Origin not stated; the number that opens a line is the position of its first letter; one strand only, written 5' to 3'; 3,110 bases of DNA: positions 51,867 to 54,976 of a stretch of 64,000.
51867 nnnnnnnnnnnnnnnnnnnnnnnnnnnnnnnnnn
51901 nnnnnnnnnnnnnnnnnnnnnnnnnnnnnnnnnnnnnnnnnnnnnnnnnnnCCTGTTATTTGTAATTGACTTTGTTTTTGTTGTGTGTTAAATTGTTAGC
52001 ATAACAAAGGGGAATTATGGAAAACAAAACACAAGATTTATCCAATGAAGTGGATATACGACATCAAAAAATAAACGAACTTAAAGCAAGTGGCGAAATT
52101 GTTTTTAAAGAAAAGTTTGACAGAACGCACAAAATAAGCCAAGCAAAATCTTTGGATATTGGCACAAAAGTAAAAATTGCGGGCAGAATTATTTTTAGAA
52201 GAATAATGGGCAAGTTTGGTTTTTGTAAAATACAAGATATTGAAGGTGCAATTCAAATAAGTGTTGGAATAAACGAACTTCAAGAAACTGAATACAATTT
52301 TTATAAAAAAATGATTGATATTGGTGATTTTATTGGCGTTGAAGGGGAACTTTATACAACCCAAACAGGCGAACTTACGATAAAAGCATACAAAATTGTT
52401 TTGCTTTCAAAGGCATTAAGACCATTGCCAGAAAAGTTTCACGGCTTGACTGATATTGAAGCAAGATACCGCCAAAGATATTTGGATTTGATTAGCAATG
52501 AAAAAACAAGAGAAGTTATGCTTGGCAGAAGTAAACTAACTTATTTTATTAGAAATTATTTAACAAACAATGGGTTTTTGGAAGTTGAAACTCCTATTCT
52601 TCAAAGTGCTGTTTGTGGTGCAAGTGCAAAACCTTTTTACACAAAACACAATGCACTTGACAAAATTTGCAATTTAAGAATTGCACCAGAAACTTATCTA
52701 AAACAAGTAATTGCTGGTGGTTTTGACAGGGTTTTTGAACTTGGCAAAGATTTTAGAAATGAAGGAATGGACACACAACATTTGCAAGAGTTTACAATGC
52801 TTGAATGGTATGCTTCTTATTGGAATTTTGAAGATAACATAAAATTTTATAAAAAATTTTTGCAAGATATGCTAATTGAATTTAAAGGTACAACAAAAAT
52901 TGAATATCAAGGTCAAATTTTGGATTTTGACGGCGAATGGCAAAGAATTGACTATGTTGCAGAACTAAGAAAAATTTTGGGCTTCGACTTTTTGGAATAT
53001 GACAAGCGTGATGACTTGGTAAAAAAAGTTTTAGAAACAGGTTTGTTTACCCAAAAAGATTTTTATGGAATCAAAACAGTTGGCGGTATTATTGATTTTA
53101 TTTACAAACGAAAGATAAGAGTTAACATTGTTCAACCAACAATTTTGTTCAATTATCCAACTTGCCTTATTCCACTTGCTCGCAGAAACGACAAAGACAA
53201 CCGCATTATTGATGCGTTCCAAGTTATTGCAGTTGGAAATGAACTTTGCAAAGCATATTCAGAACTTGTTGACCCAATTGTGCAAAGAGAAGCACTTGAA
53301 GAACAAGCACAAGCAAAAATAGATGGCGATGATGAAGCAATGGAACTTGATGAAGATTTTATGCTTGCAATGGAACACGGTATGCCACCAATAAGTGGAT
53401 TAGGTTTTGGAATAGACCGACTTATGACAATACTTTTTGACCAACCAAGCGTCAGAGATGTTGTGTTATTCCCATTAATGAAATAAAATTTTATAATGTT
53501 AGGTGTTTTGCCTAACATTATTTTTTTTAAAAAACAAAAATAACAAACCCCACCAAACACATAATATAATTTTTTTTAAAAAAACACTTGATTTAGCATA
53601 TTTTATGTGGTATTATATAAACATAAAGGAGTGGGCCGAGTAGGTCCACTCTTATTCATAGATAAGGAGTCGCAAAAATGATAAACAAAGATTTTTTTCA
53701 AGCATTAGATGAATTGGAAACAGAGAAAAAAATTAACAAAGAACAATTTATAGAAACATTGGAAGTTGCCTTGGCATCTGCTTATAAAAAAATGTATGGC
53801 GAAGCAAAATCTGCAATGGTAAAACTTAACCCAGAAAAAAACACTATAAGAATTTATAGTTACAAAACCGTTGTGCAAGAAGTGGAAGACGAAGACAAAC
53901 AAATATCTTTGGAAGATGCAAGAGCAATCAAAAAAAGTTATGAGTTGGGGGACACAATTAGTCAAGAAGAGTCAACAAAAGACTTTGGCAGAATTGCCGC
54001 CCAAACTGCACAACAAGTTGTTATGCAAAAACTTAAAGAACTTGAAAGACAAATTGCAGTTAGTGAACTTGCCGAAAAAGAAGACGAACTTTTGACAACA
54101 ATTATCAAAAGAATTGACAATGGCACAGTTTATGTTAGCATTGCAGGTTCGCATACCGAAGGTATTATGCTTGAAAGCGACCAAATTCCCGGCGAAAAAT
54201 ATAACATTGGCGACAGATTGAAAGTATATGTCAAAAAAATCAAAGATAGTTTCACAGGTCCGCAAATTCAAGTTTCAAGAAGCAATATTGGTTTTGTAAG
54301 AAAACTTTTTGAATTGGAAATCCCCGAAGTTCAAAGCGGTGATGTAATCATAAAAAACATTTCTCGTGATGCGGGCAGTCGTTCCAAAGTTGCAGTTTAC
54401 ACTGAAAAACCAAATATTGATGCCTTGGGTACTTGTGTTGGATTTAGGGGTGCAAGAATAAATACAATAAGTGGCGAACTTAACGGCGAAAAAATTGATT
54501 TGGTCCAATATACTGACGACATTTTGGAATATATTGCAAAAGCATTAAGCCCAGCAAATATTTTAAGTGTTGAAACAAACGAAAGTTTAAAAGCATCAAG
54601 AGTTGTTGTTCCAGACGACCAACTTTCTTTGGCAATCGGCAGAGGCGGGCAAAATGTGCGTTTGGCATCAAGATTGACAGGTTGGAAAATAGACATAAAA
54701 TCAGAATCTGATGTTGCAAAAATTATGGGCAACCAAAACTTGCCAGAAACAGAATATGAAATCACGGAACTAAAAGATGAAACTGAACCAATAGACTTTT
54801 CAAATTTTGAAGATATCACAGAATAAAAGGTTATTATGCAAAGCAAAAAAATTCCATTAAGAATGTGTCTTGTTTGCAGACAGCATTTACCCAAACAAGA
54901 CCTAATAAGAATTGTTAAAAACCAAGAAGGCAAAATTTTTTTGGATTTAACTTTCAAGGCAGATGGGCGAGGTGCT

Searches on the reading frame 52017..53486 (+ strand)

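Call 27: search_protein_families(library=pfam, proteins=[window:52017-53486:+])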
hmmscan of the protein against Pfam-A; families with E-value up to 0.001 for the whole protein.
window:52017-53486:+ (489 aa): 2 families
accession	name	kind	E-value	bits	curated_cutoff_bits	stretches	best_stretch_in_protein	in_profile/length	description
PF00152.25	tRNA-synt_2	-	4e-73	246.6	25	1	147-488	2-307/308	tRNA synthetases class II (D, K and N)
PF01336.31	tRNA_anti-codon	-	1.5e-12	47.7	27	1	52-130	1-75/75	OB-fold nucleic acid binding domain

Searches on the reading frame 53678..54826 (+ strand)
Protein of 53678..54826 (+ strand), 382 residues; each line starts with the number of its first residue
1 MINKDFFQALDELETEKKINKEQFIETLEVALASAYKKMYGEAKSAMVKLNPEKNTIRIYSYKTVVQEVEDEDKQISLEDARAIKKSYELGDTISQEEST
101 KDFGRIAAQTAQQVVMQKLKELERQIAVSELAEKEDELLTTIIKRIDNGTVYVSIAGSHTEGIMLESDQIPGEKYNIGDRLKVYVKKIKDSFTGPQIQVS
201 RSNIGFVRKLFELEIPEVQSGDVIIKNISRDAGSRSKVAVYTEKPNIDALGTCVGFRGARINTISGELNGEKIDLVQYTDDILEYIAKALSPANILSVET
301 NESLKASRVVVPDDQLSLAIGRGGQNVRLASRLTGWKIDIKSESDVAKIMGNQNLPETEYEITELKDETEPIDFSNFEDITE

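Call 27: search_protein_families(library=pfam, proteins=[window:53678-54826:+])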
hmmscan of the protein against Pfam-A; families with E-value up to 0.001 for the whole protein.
window:53678-54826:+ (382 aa): 6 families
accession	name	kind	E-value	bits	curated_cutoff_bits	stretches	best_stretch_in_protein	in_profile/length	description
PF08529.16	NusA_N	-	1.8e-39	135.1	23.8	1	5-125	1-119/119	NusA N-terminal domain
PF13184.12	KH_5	-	2e-28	98.7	27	1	232-299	1-68/69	NusA-like KH domain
PF00013.35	KH_1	-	9.1e-06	25.8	21.5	1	308-354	3-55/66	KH domain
PF23095.1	KH_NusA_C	-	3.7e-05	24.1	34.2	1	313-341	7-35/59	Transcription termination/antitermination protein NusA, KH domain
PF07650.23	KH_2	-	6.6e-05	23.1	22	0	282-339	2-59/78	KH domain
PF00575.29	S1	-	0.00071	20.3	22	1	135-190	4-64/74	S1 RNA binding domain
